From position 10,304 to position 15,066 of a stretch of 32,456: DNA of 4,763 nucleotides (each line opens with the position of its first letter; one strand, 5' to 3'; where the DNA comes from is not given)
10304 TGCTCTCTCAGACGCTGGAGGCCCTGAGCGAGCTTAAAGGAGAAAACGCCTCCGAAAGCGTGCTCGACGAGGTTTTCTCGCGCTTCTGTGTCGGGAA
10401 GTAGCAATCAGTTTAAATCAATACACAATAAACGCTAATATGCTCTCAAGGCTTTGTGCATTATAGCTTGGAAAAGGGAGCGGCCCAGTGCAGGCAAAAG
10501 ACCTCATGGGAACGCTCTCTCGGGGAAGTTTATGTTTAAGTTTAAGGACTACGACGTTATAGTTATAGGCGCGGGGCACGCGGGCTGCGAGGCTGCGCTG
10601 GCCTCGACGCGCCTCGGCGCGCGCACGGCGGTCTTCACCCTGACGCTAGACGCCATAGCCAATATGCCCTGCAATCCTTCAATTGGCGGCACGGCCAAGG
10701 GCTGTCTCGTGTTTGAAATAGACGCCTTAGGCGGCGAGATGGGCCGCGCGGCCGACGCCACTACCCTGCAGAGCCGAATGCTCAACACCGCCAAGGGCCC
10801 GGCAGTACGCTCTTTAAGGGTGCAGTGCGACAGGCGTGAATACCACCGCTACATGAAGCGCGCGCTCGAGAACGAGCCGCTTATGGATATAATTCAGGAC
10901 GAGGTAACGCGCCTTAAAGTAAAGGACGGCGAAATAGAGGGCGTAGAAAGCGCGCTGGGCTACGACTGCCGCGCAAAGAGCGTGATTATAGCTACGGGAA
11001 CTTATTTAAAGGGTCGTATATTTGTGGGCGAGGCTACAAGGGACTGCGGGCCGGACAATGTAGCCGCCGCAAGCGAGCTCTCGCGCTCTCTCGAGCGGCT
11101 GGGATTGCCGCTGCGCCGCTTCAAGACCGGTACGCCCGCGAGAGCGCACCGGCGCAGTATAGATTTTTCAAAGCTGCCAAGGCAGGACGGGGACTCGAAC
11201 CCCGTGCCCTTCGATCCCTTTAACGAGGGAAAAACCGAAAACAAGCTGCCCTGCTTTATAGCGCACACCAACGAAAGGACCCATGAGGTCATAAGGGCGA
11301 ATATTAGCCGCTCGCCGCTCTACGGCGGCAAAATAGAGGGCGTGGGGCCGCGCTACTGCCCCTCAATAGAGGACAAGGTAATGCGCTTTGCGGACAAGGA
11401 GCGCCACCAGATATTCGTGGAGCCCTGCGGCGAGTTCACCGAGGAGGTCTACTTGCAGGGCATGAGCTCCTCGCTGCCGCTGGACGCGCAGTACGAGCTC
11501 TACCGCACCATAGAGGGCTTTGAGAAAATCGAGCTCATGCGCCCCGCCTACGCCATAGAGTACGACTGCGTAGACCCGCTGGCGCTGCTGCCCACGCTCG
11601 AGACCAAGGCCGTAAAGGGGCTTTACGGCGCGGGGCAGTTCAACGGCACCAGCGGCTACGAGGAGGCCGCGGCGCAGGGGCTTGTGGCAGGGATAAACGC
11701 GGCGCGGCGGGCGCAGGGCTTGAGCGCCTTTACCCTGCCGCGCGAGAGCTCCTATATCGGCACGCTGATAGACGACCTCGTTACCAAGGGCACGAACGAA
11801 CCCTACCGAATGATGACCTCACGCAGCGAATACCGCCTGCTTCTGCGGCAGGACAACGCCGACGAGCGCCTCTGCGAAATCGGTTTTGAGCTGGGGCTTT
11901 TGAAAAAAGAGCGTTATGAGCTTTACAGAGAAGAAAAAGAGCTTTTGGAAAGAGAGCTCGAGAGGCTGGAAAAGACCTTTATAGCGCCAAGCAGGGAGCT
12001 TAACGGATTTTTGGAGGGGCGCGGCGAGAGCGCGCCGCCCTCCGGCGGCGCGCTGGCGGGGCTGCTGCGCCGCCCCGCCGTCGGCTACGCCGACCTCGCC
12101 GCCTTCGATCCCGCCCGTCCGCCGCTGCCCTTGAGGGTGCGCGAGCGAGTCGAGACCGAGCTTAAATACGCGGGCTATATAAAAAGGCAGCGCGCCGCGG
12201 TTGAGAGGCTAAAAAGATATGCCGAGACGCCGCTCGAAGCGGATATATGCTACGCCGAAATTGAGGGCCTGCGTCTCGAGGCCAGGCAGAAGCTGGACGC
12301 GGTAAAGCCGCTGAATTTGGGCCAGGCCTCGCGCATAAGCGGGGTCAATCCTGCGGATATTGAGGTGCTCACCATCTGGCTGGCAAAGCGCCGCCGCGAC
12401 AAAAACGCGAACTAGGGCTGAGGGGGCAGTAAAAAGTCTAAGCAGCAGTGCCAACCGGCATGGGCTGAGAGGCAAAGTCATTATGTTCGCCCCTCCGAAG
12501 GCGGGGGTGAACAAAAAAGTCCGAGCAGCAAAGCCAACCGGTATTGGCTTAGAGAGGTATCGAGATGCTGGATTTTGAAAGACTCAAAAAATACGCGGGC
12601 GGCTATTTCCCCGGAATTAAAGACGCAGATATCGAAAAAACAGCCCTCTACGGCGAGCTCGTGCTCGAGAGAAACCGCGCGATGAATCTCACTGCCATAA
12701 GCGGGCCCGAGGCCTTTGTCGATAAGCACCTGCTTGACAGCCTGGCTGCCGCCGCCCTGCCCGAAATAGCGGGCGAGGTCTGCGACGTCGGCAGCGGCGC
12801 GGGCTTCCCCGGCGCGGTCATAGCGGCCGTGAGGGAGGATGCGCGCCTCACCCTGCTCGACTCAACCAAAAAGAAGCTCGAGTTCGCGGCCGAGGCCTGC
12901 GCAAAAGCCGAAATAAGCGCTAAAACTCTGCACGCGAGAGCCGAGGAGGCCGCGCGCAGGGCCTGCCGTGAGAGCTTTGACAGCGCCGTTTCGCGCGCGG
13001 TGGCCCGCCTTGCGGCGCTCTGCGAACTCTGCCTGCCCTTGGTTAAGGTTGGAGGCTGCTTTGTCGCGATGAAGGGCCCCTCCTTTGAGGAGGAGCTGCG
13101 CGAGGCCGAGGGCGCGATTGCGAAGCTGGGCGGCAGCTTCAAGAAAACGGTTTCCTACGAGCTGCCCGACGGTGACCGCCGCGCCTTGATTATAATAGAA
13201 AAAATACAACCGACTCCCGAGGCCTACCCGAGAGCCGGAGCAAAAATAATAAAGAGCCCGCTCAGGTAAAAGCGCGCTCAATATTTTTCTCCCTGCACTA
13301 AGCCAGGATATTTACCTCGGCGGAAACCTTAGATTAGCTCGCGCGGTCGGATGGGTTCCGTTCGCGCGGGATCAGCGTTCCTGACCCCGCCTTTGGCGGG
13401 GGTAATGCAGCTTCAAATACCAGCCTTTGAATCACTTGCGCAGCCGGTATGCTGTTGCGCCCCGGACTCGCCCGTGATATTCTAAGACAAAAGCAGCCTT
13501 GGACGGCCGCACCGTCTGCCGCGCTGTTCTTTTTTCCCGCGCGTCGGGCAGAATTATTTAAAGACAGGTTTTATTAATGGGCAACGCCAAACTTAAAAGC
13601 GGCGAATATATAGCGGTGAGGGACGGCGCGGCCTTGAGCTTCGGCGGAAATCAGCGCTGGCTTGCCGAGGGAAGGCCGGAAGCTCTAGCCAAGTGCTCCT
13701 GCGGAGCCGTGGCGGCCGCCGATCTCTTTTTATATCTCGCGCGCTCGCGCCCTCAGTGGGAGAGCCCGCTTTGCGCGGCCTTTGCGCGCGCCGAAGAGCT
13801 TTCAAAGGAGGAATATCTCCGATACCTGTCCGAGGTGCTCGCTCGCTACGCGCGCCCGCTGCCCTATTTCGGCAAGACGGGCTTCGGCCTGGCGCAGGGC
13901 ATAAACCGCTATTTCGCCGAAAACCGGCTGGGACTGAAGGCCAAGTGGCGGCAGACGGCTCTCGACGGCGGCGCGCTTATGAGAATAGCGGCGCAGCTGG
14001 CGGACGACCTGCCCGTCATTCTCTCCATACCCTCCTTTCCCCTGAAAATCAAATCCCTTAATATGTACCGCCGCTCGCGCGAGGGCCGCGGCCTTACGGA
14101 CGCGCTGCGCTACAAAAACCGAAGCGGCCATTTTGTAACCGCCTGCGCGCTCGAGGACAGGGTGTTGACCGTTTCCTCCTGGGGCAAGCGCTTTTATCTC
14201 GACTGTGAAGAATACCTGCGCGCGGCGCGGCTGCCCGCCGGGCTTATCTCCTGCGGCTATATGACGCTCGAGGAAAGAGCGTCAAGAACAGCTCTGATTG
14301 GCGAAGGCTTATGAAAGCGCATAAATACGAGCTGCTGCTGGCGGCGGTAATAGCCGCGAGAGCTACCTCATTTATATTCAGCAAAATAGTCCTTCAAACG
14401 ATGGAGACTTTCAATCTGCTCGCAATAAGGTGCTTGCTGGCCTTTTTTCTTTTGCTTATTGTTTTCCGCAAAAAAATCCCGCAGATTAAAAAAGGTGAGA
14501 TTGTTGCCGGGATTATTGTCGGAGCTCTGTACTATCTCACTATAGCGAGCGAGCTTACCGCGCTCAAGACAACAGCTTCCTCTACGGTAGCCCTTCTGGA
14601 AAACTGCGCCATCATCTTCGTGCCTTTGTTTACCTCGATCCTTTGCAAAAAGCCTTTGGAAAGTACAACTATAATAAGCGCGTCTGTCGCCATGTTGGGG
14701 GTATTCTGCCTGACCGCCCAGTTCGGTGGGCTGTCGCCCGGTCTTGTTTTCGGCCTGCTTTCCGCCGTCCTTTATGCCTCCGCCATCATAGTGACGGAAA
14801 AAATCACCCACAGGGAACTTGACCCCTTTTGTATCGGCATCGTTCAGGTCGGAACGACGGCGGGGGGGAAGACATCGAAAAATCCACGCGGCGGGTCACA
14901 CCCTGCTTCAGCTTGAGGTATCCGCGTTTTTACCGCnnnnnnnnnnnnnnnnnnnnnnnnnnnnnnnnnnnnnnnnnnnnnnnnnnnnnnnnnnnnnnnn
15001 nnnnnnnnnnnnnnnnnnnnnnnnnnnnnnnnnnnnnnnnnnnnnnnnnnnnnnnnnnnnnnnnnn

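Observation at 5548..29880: Dense, previously unannotated family of palindromic MITE/REP-like repeats occupying nearly every intergenic spacer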

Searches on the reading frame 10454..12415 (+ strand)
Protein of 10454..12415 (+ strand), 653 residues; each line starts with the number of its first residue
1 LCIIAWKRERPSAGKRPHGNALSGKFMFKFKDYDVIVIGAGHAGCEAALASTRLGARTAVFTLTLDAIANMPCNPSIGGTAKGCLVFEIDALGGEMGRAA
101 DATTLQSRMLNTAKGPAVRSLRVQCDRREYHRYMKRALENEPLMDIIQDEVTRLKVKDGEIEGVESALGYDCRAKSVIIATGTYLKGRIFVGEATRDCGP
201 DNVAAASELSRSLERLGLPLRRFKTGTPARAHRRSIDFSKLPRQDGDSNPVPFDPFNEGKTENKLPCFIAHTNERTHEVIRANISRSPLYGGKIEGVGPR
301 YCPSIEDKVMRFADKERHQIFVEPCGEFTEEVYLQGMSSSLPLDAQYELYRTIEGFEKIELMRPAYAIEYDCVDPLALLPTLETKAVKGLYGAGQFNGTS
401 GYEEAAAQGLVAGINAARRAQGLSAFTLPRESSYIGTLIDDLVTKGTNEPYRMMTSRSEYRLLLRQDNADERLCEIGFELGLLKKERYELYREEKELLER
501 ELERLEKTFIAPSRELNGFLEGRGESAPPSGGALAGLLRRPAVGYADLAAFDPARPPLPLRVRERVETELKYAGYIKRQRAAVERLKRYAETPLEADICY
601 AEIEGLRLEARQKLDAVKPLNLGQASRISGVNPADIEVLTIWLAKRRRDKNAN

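Call 5: search_protein_families(library=pfam, proteins=[window:10454-12415:+])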
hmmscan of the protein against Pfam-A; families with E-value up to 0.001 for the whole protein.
window:10454-12415:+ (653 aa): 8 families
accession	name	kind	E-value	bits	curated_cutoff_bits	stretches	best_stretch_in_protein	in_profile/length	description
PF01134.28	GIDA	-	5.3e-156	520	22.1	1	34-422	1-389/391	Glucose inhibited division protein A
PF21680.2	GIDA_C_1st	-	5.2e-22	78.9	24.7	1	485-580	1-96/96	tRNA modifying enzyme MnmG/GidA C-terminal helical domain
PF13932.14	SAM_GIDA_C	-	4.2e-21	75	27.1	1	584-639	1-56/57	tRNA modifying enzyme MnmG/GidA C-terminal helical bundle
PF13738.12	Pyr_redox_3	-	7.9e-08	32.3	30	0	112-186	65-137/305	Pyridine nucleotide-disulphide oxidoreductase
PF07992.20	Pyr_redox_2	-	1.1e-06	28.8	26.1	1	33-183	1-109/291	Pyridine nucleotide-disulphide oxidoreductase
PF12831.13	FAD_oxidored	-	6.8e-06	26.1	27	1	34-182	1-145/416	FAD dependent oxidoreductase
PF00890.30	FAD_binding_2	-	0.00071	19.3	20.4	1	34-62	1-29/414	FAD binding domain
PF01262.27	AlaDh_PNT_C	-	0.00099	19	23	0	34-68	30-64/214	Alanine dehydrogenase/PNT, C-terminal domain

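Call 30: find_homologous_proteins(query=window:10454-12415:+, max_evalue=1e-150)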
Query window:10454-12415:+ (653 aa): 8000 proteins with E <= 1e-150 among 8000 candidates; the best 120 are listed.
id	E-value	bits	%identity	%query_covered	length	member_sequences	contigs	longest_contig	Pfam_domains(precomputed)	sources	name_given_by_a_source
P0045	0.0e+0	1409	100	96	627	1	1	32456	PF07992.21,PF13738.13,PF21680.3,PF01134.29,PF13932.16,PF12831.14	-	-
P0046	0.0e+0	1277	-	-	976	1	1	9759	PF01266.31,PF07992.21,PF13738.13,PF03486.21,PF21680.3,PF01134.29,PF13932.16,PF12831.14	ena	-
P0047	0.0e+0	1026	76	96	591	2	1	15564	PF07992.21,PF13738.13,PF21680.3,PF01134.29,PF13932.16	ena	-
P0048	6.8e-292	988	71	95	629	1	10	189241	PF07992.21,PF13738.13,PF21680.3,PF01134.29,PF13932.16,PF12831.14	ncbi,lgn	ncbi:MAG: tRNA uridine-5-carboxymethylaminomethyl(34) synthesis enzyme MnmG [Oscillospiraceae bacter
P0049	1.8e-283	960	68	95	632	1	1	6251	PF07992.21,PF13738.13,PF21680.3,PF01134.29,PF13932.16,PF12831.14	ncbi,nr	ncbi:MAG: tRNA uridine-5-carboxymethylaminomethyl(34) synthesis enzyme MnmG [Ruminococcaceae bacteri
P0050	2.2e-283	960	68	95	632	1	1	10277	PF07992.21,PF13738.13,PF21680.3,PF01134.29,PF13932.16,PF12831.14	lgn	-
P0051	2.8e-282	956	69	96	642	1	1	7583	PF01266.31,PF07992.21,PF13738.13,PF21680.3,PF01134.29,PF13932.16,PF12831.14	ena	-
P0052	5.8e-282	955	69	96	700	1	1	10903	PF01266.31,PF07992.21,PF13738.13,PF21680.3,PF01134.29,PF13932.16,PF12831.14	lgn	-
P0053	8.1e-281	952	68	96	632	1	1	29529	PF07992.21,PF13738.13,PF21680.3,PF01134.29,PF13932.16,PF12831.14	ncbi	-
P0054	1.8e-280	950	69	96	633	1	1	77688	PF07992.21,PF21680.3,PF01134.29,PF13932.16,PF12831.14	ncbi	-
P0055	7.4e-280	948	68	95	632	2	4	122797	PF07992.21,PF13738.13,PF21680.3,PF01134.29,PF13932.16,PF12831.14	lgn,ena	-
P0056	3.2e-278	943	68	95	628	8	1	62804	PF01266.31,PF07992.21,PF13738.13,PF21680.3,PF01134.29,PF13932.16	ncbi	ncbi:MAG: tRNA uridine-5-carboxymethylaminomethyl(34) synthesis enzyme MnmG [Oscillospiraceae bacter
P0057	4.1e-276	936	68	95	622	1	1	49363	PF07992.21,PF13738.13,PF21680.3,PF01134.29,PF13932.16,PF12831.14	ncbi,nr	ncbi:MAG: tRNA uridine-5-carboxymethylaminomethyl(34) synthesis enzyme MnmG [Oscillospiraceae bacter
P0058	5.9e-275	932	68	95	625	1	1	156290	PF07992.21,PF13738.13,PF21680.3,PF01134.29,PF13932.16,PF12831.14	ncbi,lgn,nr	ncbi:MAG: tRNA uridine-5-carboxymethylaminomethyl(34) synthesis enzyme MnmG [Oscillospiraceae bacter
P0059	3.0e-273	927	69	95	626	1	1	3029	PF07992.21,PF13738.13,PF21680.3,PF01134.29,PF13932.16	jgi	jgi:tRNA uridine 5-carboxymethylaminomethyl modification enzyme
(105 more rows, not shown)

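Call 31: find_encoding_contigs(protein=P0046, flank=10000, max_places=3)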
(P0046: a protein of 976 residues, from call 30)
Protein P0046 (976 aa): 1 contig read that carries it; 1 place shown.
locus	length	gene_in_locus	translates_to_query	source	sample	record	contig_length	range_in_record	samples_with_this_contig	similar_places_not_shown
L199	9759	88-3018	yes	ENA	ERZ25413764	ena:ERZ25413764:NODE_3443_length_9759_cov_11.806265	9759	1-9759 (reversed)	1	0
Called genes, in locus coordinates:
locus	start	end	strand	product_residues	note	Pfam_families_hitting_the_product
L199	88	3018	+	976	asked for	PF01134:GIDA, PF01266:DAO (faint), PF03486:HI0933_like (faint), PF07992:Pyr_redox_2, PF12831:FAD_oxidored, PF01134:GIDA, PF21680:GIDA_C_1st, PF13932:SAM_GIDA_C, +1 more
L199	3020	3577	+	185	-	PF04073:tRNA_edit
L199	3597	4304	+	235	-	PF02527:GidB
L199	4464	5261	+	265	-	PF02195:ParB_N, PF17762:HTH_ParB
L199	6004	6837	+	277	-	PF00142:Fer4_NifH (weak), PF01656:CbiA, PF02374:ArsA_ATPase (faint), PF06564:CBP_BcsQ, PF09140:MipZ, PF10609:ParA, PF13614:AAA_31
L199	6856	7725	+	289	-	PF02195:ParB_N, PF17762:HTH_ParB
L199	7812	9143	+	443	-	PF02403:Seryl_tRNA_N, PF21335:ATPD_C_metazoa (weak), PF00587:tRNA-synt_2b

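Call 32: find_encoding_contigs(protein=P0047, flank=10000, max_places=3)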
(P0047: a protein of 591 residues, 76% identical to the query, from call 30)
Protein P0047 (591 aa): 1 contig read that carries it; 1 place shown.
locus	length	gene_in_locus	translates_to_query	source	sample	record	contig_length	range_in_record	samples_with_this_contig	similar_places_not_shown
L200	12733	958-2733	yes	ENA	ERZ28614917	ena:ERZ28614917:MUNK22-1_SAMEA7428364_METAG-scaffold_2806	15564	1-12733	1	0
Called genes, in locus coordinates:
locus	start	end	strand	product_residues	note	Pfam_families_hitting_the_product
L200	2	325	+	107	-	?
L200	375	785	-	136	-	PF03928:HbpS-like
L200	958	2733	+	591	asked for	PF01134:GIDA, PF07992:Pyr_redox_2 (faint), PF13738:Pyr_redox_3 (faint), PF21680:GIDA_C_1st (weak), PF13932:SAM_GIDA_C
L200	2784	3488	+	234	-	PF02527:GidB, PF05175:MTS, PF08241:Methyltransf_11 (faint), PF13649:Methyltransf_25, PF13847:Methyltransf_31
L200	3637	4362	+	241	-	PF00392:GntR, PF07702:UTRA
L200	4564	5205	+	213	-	PF07314:Lit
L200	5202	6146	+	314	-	PF06325:PrmA, PF13489:Methyltransf_23 (faint), PF05175:MTS (weak), PF03602:Cons_hypoth95 (weak), PF13649:Methyltransf_25 (weak), PF13847:Methyltransf_31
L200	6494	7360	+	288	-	PF00561:Abhydrolase_1, PF12146:Hydrolase_4, PF12697:Abhydrolase_6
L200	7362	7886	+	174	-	PF13302:Acetyltransf_3 (faint), PF00583:Acetyltransf_1, PF13508:Acetyltransf_7 (weak)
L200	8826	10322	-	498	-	PF03062:MBOAT, PF13813:MBOAT_2 (faint)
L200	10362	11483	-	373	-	-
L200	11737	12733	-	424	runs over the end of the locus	PF02403:Seryl_tRNA_N, PF00587:tRNA-synt_2b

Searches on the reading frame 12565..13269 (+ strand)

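Call 6: search_protein_families(library=pfam, proteins=[window:12565-13269:+])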
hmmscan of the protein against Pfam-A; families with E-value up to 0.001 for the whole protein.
window:12565-13269:+ (234 aa): 4 families
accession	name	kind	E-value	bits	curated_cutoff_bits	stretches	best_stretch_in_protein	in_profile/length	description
PF02527.21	GidB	-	4.6e-42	143.9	27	1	23-196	2-174/184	rRNA small subunit methyltransferase G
PF13847.12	Methyltransf_31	-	2.4e-09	37.4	27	1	71-158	6-95/145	Methyltransferase domain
PF05175.20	MTS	-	2.3e-06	27.8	23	1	64-141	26-102/170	Methyltransferase small domain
PF13649.12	Methyltransf_25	-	3.8e-05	24.7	27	1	72-145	1-73/97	Methyltransferase domain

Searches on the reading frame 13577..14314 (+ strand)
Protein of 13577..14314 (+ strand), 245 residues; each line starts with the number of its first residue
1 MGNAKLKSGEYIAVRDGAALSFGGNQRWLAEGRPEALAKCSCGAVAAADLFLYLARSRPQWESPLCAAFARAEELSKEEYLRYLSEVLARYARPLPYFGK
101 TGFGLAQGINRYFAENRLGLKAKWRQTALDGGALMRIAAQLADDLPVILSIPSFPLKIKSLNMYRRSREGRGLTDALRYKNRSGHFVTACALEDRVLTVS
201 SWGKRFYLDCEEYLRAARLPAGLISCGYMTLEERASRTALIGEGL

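Call 6: search_protein_families(library=pfam, proteins=[window:13577-14314:+])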
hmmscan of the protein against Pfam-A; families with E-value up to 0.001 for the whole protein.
window:13577-14314:+ (245 aa): 0 families

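Call 37: search_protein_families(library=ncbifam, proteins=[window:13577-14314:+], max_evalue=0.01)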
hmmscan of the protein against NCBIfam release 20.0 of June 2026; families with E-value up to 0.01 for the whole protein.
window:13577-14314:+ (245 aa): 0 families

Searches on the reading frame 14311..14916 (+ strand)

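Call 6: search_protein_families(library=pfam, proteins=[window:14311-14916:+])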
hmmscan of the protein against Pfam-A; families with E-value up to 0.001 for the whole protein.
window:14311-14916:+ (201 aa): 1 family
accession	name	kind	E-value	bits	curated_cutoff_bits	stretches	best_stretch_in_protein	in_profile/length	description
PF00892.27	EamA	-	1.5e-17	64.6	28.2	1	8-135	5-134/135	EamA-like transporter family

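Call 37: search_protein_families(library=ncbifam, proteins=[window:14311-14916:+], max_evalue=0.01)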
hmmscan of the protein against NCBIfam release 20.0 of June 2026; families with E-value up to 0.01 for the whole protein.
window:14311-14916:+ (201 aa): 1 family
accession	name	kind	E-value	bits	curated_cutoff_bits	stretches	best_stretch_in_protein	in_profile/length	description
TIGR00950.1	2A78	equivalog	5.6e-09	35.8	230.2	1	18-169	2-154/264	carboxylate/amino acid/amine transporter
